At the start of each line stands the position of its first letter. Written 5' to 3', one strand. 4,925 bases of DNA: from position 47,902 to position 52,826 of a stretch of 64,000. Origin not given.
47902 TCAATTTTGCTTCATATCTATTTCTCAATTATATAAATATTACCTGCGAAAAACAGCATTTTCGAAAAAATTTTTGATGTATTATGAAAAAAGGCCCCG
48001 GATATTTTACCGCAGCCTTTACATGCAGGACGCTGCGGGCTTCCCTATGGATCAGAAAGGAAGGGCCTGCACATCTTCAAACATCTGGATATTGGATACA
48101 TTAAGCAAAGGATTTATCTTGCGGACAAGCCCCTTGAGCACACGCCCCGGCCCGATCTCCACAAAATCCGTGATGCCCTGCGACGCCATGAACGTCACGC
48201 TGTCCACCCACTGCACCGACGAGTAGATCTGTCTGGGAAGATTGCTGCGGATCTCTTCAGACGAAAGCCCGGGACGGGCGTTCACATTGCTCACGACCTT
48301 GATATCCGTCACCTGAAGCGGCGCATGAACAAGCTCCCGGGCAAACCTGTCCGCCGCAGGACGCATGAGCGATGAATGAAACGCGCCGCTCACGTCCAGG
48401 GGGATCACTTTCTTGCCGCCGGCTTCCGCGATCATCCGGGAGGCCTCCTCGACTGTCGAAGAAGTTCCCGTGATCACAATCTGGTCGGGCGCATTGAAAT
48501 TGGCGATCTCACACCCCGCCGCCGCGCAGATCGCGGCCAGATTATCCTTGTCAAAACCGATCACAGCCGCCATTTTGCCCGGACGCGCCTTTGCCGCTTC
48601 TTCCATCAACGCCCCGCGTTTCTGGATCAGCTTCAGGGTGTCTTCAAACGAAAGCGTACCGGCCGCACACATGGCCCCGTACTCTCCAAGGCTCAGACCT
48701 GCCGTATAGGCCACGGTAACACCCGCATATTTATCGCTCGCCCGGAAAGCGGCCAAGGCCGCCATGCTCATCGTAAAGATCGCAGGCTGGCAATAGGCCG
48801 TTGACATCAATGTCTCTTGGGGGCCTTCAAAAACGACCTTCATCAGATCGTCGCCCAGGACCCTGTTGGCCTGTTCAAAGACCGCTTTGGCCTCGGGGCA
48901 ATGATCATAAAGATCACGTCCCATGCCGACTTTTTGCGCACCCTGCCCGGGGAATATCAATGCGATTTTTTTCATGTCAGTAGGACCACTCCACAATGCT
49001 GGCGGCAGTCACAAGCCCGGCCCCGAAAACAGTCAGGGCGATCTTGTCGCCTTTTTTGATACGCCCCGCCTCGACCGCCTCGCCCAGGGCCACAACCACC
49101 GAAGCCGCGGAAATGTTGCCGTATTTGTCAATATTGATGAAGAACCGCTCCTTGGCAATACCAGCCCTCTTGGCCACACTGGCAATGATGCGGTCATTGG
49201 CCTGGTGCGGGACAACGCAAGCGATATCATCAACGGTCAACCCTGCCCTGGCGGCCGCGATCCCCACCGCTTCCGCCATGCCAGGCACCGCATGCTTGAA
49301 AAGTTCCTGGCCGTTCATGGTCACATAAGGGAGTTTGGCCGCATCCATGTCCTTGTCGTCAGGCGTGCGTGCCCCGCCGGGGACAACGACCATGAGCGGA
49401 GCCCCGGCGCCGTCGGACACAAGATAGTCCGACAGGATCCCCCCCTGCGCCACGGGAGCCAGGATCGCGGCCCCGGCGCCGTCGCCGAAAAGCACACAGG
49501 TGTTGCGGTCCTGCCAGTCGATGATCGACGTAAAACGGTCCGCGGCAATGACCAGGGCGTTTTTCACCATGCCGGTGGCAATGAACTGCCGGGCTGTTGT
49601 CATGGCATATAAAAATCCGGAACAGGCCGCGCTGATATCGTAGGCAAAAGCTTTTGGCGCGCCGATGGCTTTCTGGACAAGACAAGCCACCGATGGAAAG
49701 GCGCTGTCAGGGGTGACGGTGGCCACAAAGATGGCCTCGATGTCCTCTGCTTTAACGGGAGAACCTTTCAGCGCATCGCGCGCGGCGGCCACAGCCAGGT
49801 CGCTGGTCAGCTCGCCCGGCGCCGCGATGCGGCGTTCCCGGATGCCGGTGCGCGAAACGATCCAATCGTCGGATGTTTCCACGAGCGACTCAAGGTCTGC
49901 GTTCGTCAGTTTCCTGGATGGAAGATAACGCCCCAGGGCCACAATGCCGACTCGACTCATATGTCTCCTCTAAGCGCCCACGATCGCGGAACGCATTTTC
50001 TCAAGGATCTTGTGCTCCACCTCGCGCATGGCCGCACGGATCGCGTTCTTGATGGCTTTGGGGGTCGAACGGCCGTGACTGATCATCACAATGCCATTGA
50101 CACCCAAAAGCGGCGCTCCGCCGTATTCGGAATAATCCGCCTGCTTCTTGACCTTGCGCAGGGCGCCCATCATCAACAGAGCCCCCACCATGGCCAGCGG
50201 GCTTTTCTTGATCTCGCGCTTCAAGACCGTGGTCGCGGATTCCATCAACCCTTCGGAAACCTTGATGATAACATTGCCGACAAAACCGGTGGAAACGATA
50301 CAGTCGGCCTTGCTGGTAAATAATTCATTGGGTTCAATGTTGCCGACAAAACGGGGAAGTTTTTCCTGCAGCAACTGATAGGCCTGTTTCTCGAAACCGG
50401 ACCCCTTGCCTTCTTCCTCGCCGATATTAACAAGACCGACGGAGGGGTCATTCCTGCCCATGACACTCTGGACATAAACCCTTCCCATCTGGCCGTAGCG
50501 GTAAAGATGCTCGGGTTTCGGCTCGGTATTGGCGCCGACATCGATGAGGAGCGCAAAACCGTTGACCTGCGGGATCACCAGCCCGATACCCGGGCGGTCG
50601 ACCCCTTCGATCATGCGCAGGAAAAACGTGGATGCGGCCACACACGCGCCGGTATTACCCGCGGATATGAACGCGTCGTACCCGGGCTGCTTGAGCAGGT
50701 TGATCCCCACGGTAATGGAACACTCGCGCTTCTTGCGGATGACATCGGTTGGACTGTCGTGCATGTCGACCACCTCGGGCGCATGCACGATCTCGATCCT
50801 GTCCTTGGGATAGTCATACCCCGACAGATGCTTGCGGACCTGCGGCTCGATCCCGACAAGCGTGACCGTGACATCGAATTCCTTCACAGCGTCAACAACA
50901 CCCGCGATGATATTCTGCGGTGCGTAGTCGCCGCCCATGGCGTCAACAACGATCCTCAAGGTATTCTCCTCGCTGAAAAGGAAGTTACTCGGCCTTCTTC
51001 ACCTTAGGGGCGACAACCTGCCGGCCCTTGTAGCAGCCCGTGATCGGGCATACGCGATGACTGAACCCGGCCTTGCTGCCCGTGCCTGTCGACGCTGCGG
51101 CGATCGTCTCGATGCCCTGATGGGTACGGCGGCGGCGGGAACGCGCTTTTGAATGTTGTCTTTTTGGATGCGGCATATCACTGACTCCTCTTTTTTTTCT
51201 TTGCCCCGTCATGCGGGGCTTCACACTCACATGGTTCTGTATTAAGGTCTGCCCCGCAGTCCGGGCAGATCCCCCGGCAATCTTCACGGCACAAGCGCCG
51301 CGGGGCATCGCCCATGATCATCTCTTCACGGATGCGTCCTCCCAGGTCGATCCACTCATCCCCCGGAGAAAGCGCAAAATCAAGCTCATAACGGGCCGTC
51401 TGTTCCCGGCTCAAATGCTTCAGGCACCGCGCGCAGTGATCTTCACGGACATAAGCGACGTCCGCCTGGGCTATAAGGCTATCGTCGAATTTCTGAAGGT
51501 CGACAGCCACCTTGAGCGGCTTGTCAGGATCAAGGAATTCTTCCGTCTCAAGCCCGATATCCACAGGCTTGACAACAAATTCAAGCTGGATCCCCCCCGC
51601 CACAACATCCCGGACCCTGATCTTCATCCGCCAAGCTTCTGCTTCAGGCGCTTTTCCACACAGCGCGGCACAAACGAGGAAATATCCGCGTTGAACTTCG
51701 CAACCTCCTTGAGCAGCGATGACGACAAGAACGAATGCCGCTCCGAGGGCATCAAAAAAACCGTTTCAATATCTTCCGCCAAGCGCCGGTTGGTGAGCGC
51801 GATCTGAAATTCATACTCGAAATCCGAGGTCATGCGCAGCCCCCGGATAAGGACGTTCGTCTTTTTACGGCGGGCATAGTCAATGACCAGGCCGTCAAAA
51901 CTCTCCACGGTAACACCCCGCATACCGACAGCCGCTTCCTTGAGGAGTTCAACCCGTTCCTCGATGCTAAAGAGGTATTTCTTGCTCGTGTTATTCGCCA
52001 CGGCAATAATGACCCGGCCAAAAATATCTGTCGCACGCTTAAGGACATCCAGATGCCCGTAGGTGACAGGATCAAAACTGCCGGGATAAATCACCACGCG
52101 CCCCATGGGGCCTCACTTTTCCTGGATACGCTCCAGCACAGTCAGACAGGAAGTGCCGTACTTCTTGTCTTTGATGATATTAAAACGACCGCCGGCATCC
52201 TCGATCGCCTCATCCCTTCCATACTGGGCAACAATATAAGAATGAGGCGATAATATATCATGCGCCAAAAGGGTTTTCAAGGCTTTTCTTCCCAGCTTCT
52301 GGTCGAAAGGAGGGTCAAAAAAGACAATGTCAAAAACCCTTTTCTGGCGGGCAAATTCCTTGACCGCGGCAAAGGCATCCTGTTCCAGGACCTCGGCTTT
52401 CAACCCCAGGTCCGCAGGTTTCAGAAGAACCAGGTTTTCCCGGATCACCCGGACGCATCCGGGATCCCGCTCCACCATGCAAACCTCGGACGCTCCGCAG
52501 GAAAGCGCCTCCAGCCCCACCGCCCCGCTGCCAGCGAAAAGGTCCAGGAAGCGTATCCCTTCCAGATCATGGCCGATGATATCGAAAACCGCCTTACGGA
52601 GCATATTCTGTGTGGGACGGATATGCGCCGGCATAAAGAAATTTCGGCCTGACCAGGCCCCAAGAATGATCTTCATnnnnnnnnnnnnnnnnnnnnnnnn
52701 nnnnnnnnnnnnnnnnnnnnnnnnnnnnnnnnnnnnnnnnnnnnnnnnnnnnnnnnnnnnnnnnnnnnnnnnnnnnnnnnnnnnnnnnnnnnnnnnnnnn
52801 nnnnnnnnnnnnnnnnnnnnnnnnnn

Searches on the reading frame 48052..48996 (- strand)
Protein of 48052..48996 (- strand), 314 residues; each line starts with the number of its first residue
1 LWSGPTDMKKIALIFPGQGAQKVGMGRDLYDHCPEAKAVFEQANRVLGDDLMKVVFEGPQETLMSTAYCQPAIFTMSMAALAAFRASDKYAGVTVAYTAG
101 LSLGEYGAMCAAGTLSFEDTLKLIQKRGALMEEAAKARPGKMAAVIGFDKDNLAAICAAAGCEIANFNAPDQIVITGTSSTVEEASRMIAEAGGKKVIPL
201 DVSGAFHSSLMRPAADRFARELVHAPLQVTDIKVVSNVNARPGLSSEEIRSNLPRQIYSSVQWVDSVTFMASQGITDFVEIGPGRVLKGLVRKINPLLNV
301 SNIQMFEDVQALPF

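Call 25: search_protein_families(library=pfam, proteins=[window:48052-48996:-], max_evalue=0.001)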
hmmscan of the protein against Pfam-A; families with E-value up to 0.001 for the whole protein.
window:48052-48996:- (314 aa): 2 families
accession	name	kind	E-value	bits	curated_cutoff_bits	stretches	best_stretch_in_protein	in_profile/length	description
PF00698.26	Acyl_transf_1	-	1.2e-36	127.3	32.7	1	14-287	3-271/319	Acyl transferase domain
PF00013.35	KH_1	-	6.7e-05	23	21.5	1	140-190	9-65/66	KH domain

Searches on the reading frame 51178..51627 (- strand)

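Call 25: search_protein_families(library=pfam, proteins=[window:51178-51627:-], max_evalue=0.001)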
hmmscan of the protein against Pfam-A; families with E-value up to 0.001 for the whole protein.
window:51178-51627:- (149 aa): 1 family
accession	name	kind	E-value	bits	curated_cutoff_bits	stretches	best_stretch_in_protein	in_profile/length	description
PF02620.22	YceD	-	1.5e-10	41.6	33.2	1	85-137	53-105/119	Large ribosomal RNA subunit accumulation protein YceD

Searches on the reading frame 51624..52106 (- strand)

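Call 25: search_protein_families(library=pfam, proteins=[window:51624-52106:-], max_evalue=0.001)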
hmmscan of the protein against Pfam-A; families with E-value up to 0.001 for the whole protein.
window:51624-52106:- (160 aa): 1 family
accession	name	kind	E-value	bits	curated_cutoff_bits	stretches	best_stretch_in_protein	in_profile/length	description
PF01467.32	CTP_transf_like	-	8.7e-29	100.8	21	1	6-134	1-132/133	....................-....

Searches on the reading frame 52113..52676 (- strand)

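Call 25: search_protein_families(library=pfam, proteins=[window:52113-52676:-], max_evalue=0.001)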
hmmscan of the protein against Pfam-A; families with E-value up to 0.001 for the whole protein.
window:52113-52676:- (187 aa): 2 families
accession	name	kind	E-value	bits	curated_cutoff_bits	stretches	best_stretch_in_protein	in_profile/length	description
PF03602.21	Cons_hypoth95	-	1.9e-45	155.2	24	1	1-180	1-180/182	Conserved hypothetical protein 95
PF05175.20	MTS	-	3.2e-05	24.1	23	1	42-131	34-117/170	Methyltransferase small domain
